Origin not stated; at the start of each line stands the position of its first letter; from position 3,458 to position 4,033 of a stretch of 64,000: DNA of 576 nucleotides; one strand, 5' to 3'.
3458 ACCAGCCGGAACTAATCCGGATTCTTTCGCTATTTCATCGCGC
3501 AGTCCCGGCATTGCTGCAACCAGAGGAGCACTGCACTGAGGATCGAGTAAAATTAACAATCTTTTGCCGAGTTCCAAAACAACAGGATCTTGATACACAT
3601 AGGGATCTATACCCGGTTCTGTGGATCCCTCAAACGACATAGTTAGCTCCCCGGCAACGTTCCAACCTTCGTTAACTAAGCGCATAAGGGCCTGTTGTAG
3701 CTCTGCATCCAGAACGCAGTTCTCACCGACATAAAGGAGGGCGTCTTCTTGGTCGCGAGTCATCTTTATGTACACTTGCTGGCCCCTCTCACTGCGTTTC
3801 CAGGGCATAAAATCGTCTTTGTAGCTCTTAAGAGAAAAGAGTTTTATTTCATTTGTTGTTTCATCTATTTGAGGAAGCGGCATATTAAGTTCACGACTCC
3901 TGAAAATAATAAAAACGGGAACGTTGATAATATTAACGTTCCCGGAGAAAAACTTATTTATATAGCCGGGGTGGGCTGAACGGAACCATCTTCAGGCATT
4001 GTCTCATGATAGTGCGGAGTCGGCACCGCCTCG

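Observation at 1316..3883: Stand-alone FlhA/SctV cytoplasmic domain gene coupled to an MFS-like membrane protein, with no other flagellar or T3SS genes nearby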

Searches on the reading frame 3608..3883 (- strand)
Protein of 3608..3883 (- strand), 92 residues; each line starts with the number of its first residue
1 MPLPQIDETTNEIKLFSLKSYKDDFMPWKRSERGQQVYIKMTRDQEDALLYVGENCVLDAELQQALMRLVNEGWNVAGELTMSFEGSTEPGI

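Call 37: predict_structure(alignment_id=A2)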
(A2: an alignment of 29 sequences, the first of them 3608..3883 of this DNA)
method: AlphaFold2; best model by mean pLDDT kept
length: 92 residues; sequences in the alignment: 29
mean_pLDDT: 88.5   pTM: 0.75
mean pLDDT of the five models: 88.5, 88.5, 86.4, 85.9, 85.6
residues with pLDDT >= 90: 58; 70-90: 28; 50-70: 6; < 50: 0
segments of 3 or more residues with pLDDT < 50: none
pLDDT, mean of each block of 10 residues (from residue 1): 86 89 87 92 94 82 94 96 82 56
secondary structure, 60 per line:
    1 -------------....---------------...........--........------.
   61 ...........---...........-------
elements in order: E14-17 E33-43 E46-53 H60-71 E75-85

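Call 47: search_protein_representatives(alignment_id=A2)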
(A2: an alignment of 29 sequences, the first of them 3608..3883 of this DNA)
Query: 29 sequences, 92 profile positions. Proteins with E-value up to 0.001 (for the whole library): 16; up to 1e-10: 13; up to 1e-30: 2. The best 16 are listed.
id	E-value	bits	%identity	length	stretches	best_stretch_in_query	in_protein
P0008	2.1e-33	129.8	-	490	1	3-91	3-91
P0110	4.1e-31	122.5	-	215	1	1-91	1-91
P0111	2.7e-29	116.6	-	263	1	4-91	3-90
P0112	3.1e-28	113.2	-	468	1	4-89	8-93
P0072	6.0e-26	105.9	-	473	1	2-90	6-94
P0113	2.6e-22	94.3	-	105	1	29-90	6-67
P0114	1.4e-21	91.9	-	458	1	12-91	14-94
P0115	2.3e-21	91.2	-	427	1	14-88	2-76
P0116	1.0e-20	89.2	-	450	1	3-86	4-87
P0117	1.2e-19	85.7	-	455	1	6-91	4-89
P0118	1.1e-18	82.6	-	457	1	2-91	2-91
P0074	3.8e-15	71.3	-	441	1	10-89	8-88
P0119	7.9e-15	70.3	-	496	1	7-90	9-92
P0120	7.2e-08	48.0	-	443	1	6-88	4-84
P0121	1.0e-06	44.3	-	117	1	4-56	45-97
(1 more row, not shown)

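Call 64: fold_search(model_id=the predicted structure, library=viral)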
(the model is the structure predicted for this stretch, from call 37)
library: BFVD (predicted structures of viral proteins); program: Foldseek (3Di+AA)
matches with E <= 10: 898; with E <= 0.001: 0
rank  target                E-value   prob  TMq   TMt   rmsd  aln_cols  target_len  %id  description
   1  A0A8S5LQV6            1.1e-01  0.20  0.22  0.26   7.0        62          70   13  Uncharacterized protein [Podoviridae sp. ctC8s18]
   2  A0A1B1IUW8            1.2e-01  0.41  0.32  0.07  21.1        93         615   12  (no name in the UniProt tables at hand)
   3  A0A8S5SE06            1.6e-01  0.84  0.35  0.35   6.3        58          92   16  Uncharacterized protein [Caudovirales sp. ctrNG92]
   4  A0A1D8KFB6            1.7e-01  0.35  0.28  0.37   6.7        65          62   15  Uncharacterized protein [Synechococcus phage S-CAM1]
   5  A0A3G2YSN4            1.8e-01  0.77  0.35  0.43   3.9        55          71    9  Uncharacterized protein [Staphylococcus phage JBug18]
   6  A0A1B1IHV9            1.8e-01  0.44  0.27  0.34   8.1        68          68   12  Uncharacterized protein [Skeletonema virus LDF-2015a]
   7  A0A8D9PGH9            2.0e-01  0.87  0.39  0.50   2.9        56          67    9  (no name in the UniProt tables at hand)
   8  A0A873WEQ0            2.0e-01  0.30  0.28  0.33   6.1        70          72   17  Uncharacterized protein [Streptomyces phage Sitrop]
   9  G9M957                2.1e-01  0.63  0.34  0.38   4.1        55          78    9  Uncharacterized protein [Staphylococcus phage S13']
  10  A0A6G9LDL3            2.2e-01  0.44  0.29  0.35   7.6        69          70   13  (no name in the UniProt tables at hand)
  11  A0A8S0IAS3            2.4e-01  0.44  0.29  0.29   6.7        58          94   10  (no name in the UniProt tables at hand)
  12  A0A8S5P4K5            2.5e-01  0.54  0.30  0.37   5.4        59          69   12  Uncharacterized protein [Podoviridae sp. ctQZJ2]
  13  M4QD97                2.7e-01  0.35  0.33  0.27  12.3        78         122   12  Uncharacterized protein [Prochlorococcus phage MED4-213]
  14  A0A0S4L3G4            2.9e-01  0.72  0.37  0.48   7.2        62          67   13  Uncharacterized protein [Pseudomonas phage VCM]
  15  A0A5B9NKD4            3.0e-01  0.77  0.33  0.45   4.2        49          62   18  Putative host RNA polymerase inhibitor [Klebsiella phage vB_KpnP_Sibilus]
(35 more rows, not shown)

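Call 84: search_solved_structures(query=A2, max_evalue=10)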
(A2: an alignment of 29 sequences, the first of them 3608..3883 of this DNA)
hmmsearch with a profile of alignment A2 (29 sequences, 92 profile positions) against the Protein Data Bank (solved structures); distinct sequences matched with E-value up to 10: 1.
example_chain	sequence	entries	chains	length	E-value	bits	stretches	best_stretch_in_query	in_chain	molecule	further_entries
2fbi_A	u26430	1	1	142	0.25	14.1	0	12-73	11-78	probable transcriptional regulator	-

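Call 85: search_protein_families(library=pfam, proteins=[window:3608-3883:-], max_evalue=10)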
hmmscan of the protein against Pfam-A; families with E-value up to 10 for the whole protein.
window:3608-3883:- (92 aa): 1 family
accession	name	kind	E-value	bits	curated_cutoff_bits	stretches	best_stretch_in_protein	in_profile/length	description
PF15599.11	Imm63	-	0.1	13.2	26.7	1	30-56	8-34/82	Immunity protein 63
